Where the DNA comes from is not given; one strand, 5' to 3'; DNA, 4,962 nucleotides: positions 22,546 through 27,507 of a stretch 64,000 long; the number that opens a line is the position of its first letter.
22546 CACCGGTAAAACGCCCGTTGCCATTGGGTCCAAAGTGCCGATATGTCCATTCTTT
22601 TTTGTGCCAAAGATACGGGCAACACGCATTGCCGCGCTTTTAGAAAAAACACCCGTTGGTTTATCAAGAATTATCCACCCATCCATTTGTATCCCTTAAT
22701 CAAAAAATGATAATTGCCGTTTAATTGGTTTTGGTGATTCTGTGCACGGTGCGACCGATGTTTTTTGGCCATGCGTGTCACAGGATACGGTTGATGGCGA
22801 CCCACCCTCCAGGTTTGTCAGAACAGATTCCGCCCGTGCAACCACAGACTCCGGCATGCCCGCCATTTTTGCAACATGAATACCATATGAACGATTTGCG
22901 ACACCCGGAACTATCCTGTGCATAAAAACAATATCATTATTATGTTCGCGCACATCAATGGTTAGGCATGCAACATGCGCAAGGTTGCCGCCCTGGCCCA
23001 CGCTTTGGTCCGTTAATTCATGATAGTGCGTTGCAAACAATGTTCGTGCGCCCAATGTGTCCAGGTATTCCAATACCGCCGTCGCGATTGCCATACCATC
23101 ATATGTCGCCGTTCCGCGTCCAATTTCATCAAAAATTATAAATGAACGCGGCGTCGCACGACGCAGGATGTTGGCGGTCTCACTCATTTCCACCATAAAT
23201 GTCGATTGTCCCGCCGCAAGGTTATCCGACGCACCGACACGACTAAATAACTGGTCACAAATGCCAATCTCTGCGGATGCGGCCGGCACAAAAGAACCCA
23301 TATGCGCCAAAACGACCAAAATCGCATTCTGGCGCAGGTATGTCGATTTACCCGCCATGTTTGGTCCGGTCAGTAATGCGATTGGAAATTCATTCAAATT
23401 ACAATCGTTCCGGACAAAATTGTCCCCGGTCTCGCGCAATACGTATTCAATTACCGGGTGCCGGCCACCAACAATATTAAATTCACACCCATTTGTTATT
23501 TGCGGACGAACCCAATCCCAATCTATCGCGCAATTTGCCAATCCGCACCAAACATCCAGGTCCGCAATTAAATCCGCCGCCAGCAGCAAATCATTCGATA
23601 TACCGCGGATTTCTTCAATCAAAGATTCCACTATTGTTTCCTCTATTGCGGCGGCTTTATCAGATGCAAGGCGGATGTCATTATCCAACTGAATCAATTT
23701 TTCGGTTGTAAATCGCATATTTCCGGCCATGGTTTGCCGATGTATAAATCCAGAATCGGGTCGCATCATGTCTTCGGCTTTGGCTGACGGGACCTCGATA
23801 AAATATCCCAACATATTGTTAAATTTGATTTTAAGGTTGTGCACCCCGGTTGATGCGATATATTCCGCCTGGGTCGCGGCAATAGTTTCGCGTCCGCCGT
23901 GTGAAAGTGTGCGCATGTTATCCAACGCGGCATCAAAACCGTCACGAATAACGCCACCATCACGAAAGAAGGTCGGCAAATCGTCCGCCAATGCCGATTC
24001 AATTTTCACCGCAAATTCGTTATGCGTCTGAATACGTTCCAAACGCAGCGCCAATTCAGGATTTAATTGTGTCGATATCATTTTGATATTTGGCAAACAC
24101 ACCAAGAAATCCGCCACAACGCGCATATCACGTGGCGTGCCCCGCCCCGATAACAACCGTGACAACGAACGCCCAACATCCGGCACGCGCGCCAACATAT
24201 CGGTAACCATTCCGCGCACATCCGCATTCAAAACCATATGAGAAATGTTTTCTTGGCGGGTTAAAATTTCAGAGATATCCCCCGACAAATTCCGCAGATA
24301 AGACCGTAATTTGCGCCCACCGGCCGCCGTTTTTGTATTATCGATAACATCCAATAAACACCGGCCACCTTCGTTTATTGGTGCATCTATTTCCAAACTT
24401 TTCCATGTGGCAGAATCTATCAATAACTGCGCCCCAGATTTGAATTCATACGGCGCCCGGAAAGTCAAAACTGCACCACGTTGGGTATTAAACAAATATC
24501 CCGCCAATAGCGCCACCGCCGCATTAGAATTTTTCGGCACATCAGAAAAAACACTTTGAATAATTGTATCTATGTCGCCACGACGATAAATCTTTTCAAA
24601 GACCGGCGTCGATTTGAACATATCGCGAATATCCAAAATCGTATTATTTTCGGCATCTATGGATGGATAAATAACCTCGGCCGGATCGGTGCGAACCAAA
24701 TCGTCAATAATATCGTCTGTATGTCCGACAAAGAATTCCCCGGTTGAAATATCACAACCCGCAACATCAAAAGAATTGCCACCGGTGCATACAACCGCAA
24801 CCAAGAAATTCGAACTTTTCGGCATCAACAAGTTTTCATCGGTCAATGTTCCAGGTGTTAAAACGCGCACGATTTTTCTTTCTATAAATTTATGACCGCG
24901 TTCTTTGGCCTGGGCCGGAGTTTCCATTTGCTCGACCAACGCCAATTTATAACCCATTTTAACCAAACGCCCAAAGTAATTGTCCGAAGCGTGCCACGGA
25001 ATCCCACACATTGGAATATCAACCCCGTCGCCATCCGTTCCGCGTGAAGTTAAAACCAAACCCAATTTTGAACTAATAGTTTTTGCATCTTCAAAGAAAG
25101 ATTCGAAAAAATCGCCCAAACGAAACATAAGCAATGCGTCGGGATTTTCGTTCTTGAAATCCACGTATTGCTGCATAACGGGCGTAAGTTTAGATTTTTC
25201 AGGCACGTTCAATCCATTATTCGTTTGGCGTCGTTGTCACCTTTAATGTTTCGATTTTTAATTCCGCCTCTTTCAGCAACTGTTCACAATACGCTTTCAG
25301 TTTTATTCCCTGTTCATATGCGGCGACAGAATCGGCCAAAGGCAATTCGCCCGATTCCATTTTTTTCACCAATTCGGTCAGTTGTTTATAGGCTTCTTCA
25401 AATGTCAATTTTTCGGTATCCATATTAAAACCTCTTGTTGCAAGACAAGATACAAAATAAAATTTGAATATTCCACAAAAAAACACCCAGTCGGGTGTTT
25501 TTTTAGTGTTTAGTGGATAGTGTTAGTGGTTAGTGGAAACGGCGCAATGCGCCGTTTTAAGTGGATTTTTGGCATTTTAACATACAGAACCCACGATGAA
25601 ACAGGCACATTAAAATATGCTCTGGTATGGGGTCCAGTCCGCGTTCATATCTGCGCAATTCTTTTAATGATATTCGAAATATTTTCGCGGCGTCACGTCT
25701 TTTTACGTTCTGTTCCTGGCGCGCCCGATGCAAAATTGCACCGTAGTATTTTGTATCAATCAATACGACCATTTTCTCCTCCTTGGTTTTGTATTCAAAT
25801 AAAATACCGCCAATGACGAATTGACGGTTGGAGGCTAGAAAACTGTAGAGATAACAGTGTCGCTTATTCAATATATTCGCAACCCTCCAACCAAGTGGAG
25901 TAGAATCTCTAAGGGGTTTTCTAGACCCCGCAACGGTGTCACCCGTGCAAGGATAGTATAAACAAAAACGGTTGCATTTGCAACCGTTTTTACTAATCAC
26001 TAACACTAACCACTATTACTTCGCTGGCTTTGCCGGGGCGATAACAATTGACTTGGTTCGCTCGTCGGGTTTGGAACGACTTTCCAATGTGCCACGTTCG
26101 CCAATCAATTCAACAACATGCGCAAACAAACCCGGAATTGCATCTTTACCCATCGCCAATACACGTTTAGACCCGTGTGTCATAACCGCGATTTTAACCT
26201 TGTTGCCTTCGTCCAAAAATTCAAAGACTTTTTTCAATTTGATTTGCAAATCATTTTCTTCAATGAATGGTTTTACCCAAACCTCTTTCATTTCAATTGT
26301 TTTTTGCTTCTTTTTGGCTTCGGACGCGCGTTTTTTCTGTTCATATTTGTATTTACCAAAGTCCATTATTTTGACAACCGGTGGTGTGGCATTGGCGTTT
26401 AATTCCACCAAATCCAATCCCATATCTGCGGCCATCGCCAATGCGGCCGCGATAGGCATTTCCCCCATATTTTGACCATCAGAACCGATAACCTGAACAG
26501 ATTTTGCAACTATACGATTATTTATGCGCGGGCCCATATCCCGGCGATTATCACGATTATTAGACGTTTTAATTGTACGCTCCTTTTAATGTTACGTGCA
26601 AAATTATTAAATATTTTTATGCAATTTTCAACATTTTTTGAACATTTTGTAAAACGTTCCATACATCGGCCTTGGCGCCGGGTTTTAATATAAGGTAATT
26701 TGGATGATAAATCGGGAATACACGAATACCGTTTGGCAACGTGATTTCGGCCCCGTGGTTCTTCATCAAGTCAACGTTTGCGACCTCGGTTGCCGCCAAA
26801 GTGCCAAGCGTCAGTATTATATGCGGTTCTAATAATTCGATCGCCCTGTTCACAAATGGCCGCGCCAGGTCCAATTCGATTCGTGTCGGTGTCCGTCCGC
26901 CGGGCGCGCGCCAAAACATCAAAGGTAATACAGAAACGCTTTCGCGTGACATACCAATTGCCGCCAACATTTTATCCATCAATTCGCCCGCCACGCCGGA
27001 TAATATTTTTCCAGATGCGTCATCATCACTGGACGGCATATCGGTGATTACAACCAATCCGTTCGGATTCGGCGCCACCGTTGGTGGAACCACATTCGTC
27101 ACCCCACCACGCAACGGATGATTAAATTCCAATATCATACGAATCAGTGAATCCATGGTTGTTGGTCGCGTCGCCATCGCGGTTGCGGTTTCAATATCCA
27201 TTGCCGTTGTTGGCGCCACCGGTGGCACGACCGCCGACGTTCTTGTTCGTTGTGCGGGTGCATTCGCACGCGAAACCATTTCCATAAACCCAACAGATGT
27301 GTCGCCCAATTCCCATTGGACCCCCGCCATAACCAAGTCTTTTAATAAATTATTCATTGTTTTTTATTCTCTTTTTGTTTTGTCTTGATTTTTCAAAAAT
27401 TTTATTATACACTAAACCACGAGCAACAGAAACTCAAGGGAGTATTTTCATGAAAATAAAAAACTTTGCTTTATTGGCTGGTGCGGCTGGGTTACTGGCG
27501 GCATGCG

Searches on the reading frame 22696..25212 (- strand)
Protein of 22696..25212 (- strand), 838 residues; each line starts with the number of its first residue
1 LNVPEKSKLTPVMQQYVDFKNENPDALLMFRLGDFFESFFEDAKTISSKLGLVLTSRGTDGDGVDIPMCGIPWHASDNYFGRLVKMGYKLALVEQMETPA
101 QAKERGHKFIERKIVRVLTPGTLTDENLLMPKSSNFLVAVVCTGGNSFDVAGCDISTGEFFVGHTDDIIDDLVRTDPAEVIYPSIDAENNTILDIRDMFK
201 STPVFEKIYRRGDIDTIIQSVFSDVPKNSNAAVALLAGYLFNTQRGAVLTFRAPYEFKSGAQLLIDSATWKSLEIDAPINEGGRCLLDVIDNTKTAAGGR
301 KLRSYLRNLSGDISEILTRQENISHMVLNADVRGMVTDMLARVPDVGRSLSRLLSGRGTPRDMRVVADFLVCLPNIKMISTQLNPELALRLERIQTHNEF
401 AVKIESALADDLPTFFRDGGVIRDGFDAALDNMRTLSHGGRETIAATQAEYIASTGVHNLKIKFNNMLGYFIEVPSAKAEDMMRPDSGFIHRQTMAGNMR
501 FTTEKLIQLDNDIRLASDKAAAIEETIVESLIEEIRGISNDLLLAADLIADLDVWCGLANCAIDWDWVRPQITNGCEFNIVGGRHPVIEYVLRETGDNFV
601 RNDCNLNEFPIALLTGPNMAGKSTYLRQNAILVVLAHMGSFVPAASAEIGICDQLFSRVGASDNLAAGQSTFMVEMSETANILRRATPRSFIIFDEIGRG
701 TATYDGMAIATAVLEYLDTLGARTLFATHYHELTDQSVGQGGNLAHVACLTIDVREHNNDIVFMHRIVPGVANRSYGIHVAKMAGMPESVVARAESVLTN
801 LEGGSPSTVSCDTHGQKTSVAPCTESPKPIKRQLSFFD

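Call 18: search_protein_families(library=pfam, proteins=[window:22696-25212:-], max_evalue=0.00001)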
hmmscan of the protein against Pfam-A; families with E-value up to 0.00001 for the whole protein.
window:22696-25212:- (838 aa): 5 families
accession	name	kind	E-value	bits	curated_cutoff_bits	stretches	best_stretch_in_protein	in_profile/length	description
PF00488.27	MutS_V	-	1.8e-79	266.6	30.2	1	613-802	2-188/188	MutS domain V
PF01624.25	MutS_I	-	5.2e-38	130.2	20.6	1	10-126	1-112/113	MutS domain I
PF05192.23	MutS_III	-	3.3e-30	106.3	34.1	1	268-559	1-194/194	MutS domain III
PF05190.23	MutS_IV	-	7e-17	61.9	22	1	425-514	1-87/92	MutS family domain IV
PF05188.22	MutS_II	-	1e-08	36.1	25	1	135-215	1-80/133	MutS domain II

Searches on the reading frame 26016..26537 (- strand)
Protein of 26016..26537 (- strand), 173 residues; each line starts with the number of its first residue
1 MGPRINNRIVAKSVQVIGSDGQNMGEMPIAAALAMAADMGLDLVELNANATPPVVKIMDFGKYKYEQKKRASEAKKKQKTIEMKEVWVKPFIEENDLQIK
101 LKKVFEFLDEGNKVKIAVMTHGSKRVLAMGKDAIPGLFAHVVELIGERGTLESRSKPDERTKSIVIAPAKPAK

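Call 18: search_protein_families(library=pfam, proteins=[window:26016-26537:-], max_evalue=0.00001)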
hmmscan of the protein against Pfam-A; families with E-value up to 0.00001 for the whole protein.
window:26016-26537:- (173 aa): 2 families
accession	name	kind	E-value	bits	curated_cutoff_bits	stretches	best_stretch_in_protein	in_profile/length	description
PF05198.21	IF3_N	-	1.9e-28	98.8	26.9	1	5-74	1-70/70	Translation initiation factor IF-3, N-terminal domain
PF00707.27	IF3_C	-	1.3e-13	51.1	34.8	1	81-168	1-85/86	Translation initiation factor IF-3, C-terminal domain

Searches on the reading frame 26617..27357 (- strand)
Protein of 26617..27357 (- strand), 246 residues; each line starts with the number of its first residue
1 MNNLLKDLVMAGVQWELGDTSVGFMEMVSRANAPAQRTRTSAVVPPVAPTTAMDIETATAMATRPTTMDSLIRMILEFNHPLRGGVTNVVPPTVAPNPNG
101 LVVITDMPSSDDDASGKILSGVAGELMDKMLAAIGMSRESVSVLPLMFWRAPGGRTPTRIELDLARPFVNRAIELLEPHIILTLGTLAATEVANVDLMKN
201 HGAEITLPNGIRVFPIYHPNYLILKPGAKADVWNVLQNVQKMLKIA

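Call 18: search_protein_families(library=pfam, proteins=[window:26617-27357:-], max_evalue=0.00001)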
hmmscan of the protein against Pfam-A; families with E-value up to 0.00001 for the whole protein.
window:26617-27357:- (246 aa): 1 family
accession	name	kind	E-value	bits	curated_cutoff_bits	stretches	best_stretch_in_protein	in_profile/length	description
PF03167.25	UDG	-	1.9e-16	60.9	24.3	1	100-236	9-140/141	Uracil DNA glycosylase superfamily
